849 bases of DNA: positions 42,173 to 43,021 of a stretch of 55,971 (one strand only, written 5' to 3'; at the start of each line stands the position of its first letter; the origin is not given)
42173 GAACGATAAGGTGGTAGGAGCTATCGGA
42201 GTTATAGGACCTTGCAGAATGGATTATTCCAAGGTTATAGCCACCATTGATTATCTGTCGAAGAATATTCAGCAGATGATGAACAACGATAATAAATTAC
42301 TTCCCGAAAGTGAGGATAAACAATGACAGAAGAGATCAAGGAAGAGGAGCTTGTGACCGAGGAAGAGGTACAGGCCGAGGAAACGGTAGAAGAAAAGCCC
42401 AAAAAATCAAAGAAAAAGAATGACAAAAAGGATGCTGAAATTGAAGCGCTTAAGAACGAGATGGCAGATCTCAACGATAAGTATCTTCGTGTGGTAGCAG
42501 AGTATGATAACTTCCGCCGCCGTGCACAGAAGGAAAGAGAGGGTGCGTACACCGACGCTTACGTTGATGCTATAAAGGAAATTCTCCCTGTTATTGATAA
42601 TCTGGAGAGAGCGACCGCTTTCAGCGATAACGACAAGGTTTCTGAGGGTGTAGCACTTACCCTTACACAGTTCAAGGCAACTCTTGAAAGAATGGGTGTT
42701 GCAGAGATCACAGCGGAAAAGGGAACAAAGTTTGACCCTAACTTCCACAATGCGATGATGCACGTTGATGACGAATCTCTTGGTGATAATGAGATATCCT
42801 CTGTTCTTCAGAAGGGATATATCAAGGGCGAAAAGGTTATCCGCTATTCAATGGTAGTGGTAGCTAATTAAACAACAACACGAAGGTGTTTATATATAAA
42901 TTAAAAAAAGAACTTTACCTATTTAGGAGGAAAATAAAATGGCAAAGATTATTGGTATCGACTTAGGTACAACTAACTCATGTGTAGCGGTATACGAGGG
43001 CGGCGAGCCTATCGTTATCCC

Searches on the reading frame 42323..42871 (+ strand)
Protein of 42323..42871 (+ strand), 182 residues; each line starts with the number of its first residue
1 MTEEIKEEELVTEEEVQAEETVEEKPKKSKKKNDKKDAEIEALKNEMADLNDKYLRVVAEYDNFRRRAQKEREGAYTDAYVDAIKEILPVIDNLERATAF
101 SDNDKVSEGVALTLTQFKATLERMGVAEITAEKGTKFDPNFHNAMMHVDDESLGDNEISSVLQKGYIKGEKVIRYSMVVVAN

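Call 53: search_protein_families(library=pfam, proteins=[window:42323-42871:+], max_evalue=0.001)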
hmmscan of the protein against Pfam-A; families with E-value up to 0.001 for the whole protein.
window:42323-42871:+ (182 aa): 1 family
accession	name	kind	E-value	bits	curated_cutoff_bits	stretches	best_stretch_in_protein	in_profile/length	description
PF01025.24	GrpE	-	1.3e-44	152.2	25.8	1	23-181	3-164/165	GrpE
